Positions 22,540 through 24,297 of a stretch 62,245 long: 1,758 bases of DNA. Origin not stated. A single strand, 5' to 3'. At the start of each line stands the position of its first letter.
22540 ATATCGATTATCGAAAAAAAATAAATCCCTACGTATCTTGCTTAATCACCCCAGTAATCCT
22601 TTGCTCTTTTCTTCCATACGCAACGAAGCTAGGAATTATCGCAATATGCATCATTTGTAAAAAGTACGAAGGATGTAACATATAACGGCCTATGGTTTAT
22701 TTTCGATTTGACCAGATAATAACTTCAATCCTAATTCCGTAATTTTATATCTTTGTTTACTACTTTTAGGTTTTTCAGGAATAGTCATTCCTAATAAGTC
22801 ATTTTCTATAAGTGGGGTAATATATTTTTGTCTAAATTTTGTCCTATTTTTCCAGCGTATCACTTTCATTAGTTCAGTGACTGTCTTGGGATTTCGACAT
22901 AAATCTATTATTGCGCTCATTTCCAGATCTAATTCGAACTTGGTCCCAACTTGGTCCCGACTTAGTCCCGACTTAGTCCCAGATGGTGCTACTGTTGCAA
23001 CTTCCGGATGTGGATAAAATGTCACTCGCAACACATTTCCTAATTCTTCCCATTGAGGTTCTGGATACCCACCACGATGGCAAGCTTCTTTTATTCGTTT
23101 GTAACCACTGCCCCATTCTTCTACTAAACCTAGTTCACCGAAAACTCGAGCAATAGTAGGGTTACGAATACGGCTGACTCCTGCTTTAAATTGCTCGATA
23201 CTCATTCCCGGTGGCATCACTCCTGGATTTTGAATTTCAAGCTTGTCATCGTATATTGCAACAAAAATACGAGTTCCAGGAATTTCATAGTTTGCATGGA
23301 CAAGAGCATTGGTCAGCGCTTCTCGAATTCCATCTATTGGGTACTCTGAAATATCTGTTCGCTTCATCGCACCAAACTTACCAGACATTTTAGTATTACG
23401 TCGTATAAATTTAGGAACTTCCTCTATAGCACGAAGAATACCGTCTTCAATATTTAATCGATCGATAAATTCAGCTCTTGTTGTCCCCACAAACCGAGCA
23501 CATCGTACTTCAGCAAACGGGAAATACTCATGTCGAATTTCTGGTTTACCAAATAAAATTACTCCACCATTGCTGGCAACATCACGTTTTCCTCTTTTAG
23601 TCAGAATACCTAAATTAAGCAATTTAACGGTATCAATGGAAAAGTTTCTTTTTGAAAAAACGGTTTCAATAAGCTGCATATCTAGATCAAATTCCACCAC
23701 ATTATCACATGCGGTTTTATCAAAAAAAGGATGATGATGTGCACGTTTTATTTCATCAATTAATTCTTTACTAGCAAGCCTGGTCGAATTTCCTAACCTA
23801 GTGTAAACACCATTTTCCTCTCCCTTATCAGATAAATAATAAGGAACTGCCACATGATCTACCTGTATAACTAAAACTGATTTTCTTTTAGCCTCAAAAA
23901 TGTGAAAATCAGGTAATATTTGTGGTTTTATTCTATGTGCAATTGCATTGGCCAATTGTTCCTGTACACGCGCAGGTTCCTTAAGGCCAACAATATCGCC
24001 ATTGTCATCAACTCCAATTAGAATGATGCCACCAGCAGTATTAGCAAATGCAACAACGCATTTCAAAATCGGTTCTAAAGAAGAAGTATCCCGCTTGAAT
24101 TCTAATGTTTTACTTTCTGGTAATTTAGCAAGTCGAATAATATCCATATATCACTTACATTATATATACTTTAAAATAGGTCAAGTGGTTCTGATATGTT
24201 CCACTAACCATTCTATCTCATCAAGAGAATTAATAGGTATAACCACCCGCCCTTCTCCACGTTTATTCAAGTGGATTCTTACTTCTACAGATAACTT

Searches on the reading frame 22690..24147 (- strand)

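Call 74: search_protein_families(library=pfam, proteins=[window:22690-24147:-], max_evalue=0.001)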
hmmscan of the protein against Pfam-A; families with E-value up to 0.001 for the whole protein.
window:22690-24147:- (485 aa): 4 families
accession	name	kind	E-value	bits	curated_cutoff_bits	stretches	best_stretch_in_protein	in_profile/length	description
PF13749.12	HATPase_c_4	-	1.9e-26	92.3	26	1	291-377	1-89/89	Putative ATP-dependent DNA helicase recG C-terminal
PF04326.19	SLFN_AlbA_2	-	1e-24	87.7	25.3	1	11-125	1-117/118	Schlafen, AlbA_2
PF21247.3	Fic-like_C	-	2.7e-15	56.4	27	1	418-470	12-64/64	Filamentation induced by cAMP protein Fic-like, C-terminal domain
PF14947.12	HTH_45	-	0.00026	21.4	25.5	1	410-478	8-67/77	Winged helix-turn-helix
